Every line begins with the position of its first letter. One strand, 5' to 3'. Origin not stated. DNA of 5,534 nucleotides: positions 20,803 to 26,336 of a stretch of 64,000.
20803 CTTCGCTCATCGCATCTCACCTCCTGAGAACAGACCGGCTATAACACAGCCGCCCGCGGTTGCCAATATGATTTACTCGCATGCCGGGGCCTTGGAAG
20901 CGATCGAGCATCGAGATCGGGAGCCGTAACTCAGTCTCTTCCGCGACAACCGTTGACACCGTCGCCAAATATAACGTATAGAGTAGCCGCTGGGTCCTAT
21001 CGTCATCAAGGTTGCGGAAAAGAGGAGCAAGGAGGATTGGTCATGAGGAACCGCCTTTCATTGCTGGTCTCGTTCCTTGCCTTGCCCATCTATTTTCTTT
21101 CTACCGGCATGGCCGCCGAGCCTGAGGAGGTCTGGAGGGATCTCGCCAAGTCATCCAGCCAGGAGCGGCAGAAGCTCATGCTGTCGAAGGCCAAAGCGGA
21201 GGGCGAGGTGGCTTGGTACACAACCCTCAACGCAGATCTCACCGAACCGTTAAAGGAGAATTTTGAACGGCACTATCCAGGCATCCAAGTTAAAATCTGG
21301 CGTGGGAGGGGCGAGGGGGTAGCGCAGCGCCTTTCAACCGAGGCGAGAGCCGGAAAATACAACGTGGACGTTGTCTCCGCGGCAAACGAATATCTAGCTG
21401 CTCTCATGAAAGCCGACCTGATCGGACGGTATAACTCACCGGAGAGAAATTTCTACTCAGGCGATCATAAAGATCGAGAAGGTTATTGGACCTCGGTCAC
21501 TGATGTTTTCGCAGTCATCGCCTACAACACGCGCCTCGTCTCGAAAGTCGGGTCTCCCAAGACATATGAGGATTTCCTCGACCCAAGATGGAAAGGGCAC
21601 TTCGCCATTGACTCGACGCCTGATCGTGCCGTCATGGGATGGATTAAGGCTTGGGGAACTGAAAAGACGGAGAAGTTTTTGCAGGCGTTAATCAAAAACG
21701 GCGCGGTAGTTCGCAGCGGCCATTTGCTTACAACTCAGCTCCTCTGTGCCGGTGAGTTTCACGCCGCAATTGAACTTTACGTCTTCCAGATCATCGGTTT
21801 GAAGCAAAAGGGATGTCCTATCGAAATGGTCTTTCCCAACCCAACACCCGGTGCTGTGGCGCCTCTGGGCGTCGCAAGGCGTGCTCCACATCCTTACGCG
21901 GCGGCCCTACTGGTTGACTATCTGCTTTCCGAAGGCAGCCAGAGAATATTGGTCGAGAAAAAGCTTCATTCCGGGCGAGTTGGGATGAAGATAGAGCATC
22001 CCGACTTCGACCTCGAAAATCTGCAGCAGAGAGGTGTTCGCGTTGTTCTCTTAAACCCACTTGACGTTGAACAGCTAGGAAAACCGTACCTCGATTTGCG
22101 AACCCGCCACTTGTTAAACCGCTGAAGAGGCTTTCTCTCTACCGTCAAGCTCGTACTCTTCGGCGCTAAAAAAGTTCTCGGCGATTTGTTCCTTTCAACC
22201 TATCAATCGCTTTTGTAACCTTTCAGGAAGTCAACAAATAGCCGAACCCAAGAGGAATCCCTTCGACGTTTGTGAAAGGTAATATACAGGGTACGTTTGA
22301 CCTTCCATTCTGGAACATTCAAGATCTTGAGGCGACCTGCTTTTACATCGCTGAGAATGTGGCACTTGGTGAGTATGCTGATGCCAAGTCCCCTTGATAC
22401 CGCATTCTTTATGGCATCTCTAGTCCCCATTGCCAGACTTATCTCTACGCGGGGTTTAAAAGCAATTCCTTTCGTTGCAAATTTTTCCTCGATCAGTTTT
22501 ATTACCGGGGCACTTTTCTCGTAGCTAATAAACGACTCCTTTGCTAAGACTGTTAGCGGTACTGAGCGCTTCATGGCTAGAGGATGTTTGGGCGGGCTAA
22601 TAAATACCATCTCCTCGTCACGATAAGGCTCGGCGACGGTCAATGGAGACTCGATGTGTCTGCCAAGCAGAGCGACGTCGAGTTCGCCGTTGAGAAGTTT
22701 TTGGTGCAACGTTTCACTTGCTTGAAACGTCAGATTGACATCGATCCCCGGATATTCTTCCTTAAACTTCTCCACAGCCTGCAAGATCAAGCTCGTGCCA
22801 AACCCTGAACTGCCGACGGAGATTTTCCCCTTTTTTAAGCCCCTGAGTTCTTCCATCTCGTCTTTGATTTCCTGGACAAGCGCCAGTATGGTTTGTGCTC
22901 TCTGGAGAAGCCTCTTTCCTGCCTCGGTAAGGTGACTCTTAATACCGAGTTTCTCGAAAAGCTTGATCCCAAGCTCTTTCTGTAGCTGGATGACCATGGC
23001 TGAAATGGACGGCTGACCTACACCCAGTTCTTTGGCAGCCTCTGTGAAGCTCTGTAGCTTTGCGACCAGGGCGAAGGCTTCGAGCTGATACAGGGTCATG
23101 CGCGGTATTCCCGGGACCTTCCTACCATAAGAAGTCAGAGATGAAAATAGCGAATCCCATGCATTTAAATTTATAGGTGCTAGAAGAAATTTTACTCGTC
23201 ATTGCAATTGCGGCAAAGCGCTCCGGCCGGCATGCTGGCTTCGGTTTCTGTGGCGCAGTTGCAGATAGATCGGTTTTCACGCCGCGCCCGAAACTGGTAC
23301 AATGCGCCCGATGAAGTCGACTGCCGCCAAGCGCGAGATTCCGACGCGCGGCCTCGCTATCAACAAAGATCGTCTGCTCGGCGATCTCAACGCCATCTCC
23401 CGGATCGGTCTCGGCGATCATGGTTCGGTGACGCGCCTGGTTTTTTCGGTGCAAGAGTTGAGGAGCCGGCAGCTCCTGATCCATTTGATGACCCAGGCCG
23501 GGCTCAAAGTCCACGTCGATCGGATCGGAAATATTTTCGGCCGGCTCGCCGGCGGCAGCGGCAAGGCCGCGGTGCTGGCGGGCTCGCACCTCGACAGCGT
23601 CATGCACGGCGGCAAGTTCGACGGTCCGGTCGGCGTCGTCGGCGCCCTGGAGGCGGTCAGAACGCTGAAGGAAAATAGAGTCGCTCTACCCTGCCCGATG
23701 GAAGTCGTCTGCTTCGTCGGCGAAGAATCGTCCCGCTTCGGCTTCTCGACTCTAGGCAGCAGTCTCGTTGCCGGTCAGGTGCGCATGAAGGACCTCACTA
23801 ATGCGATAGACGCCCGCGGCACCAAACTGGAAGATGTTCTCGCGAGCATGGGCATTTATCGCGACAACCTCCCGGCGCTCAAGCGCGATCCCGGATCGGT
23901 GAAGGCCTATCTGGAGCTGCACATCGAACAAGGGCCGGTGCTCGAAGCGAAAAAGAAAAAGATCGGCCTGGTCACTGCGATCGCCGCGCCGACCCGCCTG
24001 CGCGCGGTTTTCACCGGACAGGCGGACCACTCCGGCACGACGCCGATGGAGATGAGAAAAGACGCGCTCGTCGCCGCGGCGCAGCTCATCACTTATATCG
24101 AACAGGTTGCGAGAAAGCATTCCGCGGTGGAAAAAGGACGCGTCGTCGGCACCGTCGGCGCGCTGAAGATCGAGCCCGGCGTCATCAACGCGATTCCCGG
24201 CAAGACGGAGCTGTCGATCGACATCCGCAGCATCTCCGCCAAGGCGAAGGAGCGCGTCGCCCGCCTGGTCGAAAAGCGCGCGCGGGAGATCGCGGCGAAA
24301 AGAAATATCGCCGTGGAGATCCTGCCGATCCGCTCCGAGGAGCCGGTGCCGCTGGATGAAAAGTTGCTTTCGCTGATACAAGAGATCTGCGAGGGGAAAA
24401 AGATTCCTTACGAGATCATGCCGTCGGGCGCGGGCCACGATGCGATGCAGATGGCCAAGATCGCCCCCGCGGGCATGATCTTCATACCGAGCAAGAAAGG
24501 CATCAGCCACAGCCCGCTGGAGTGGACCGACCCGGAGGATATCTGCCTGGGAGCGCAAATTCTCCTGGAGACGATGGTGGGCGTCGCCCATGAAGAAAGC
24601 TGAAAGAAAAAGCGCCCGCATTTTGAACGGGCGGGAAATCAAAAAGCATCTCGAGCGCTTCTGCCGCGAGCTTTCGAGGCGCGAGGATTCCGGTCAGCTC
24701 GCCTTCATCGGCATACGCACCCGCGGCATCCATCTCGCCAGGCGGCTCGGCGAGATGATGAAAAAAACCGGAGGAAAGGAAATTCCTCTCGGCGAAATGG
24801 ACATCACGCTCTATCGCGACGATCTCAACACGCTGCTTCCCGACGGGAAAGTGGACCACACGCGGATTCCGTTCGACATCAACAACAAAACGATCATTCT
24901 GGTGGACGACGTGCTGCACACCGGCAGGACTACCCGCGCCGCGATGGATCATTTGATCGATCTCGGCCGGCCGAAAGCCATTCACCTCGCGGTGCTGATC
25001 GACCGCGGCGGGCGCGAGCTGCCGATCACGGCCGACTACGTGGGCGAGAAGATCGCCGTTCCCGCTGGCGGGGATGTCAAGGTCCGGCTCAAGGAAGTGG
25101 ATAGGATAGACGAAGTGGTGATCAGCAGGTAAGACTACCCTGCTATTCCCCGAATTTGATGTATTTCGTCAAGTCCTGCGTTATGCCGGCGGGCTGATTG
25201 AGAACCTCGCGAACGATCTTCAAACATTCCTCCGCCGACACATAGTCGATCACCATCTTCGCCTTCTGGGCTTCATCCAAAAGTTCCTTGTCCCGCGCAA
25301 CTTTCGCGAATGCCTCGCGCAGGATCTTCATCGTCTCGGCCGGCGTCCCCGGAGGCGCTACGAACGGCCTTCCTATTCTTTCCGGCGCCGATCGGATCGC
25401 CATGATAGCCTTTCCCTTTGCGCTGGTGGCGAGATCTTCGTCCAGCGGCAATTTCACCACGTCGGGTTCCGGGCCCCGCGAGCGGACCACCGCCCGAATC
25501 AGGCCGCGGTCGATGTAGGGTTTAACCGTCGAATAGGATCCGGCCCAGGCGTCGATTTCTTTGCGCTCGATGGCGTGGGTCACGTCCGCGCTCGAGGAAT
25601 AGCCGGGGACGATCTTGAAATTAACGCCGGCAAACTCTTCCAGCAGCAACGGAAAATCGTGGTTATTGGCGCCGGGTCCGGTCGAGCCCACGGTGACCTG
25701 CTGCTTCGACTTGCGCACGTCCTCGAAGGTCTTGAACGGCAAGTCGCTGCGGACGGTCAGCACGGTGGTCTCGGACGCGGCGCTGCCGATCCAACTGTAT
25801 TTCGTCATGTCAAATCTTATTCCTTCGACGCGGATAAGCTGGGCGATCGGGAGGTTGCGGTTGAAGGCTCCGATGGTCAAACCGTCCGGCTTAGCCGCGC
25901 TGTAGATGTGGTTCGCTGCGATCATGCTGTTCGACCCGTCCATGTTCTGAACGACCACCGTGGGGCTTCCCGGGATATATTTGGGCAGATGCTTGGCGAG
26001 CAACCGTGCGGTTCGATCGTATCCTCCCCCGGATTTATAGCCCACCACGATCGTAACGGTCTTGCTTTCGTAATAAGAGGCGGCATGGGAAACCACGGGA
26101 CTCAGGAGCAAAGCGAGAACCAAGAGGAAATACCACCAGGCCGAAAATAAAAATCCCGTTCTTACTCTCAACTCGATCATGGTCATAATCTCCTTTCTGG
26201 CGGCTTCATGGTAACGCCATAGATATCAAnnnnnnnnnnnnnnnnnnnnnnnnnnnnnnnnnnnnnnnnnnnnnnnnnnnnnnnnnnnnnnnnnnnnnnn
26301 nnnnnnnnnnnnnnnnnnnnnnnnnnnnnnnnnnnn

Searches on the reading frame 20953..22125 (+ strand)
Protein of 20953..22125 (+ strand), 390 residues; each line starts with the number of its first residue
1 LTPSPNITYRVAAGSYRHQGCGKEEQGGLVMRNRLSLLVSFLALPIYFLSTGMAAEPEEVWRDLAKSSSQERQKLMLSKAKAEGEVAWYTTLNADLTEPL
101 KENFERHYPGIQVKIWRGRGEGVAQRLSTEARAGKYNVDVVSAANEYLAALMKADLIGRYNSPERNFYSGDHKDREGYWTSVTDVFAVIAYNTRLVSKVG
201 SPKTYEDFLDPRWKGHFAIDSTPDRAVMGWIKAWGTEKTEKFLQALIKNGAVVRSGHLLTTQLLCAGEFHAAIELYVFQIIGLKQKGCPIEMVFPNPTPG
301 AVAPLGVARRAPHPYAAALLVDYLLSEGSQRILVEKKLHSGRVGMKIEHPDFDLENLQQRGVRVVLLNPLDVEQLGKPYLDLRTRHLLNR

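Call 29: search_protein_families(library=pfam, proteins=[window:20953-22125:+], max_evalue=0.00001)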
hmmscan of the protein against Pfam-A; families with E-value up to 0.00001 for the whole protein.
window:20953-22125:+ (390 aa): 4 families
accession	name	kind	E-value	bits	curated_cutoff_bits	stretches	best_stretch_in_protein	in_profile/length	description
PF13343.11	SBP_bac_6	-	1.7e-15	57.6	24.6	1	144-338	17-216/245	Bacterial extracellular solute-binding protein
PF13416.11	SBP_bac_8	-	1.1e-14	55.4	27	1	102-335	4-254/279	Bacterial extracellular solute-binding protein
PF01547.30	SBP_bac_1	-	1.2e-12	48.8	26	1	95-330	9-306/307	Bacterial extracellular solute-binding protein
PF13531.11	SBP_bac_11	-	1.4e-09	38.5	25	1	91-334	8-222/227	Bacterial extracellular solute-binding protein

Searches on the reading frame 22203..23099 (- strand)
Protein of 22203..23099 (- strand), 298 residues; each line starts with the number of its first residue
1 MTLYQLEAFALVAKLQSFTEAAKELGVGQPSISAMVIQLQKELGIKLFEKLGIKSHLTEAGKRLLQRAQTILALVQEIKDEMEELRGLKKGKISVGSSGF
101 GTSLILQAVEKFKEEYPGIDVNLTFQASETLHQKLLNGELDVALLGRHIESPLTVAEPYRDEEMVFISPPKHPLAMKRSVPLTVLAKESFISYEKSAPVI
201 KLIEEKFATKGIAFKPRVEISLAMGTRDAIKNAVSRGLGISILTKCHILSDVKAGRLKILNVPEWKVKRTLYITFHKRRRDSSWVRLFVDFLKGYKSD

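Call 29: search_protein_families(library=pfam, proteins=[window:22203-23099:-], max_evalue=0.00001)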
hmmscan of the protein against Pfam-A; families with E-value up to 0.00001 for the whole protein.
window:22203-23099:- (298 aa): 2 families
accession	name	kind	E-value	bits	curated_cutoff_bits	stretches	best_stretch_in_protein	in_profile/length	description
PF03466.25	LysR_substrate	-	2.5e-43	148.4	28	1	88-293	3-205/209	LysR substrate binding domain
PF00126.33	HTH_1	-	9.9e-16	57.9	26.6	1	4-62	2-60/60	Bacterial regulatory helix-turn-helix protein, lysR family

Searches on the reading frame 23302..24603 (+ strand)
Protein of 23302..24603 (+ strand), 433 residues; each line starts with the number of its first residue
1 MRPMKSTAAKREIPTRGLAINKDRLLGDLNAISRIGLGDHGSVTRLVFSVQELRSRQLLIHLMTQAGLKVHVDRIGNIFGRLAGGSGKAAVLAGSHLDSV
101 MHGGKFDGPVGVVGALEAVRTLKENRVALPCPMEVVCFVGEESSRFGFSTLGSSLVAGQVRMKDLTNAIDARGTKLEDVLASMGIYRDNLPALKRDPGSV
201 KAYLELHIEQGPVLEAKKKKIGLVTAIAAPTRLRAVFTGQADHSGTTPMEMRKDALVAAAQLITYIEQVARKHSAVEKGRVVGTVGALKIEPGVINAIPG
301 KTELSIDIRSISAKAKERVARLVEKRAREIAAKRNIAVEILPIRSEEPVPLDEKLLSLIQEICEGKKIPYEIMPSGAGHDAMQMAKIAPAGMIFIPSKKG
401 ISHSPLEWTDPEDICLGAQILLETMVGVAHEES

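Call 29: search_protein_families(library=pfam, proteins=[window:23302-24603:+], max_evalue=0.00001)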
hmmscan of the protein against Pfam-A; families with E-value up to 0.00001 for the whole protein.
window:23302-24603:+ (433 aa): 3 families
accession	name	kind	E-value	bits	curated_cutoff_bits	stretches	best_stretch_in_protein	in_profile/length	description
PF01546.33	Peptidase_M20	-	5.1e-25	89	24.6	1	94-425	3-204/206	Peptidase family M20/M25/M40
PF04389.22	Peptidase_M28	-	4.6e-07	30.2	21.3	1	77-157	1-77/193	Peptidase family M28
PF07687.19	M20_dimer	-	3.9e-06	27.2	21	1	235-333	11-105/107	Peptidase dimerisation domain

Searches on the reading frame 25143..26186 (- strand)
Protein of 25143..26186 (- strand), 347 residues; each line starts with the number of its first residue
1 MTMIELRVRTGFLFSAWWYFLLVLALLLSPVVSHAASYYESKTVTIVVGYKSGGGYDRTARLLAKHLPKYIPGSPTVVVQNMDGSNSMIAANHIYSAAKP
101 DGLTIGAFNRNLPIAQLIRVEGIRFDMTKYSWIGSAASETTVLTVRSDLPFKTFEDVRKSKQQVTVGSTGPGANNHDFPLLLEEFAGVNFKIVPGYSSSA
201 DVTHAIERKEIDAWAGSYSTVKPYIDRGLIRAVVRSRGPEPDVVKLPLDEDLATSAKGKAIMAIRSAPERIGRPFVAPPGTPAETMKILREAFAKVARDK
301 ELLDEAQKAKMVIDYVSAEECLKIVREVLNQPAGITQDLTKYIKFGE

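Call 29: search_protein_families(library=pfam, proteins=[window:25143-26186:-], max_evalue=0.00001)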
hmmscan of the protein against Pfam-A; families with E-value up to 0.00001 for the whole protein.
window:25143-26186:- (347 aa): 1 family
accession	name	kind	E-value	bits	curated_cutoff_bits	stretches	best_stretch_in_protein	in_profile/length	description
PF03401.19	TctC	-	5.2e-17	62.7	27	1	75-338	15-271/274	Tripartite tricarboxylate transporter family receptor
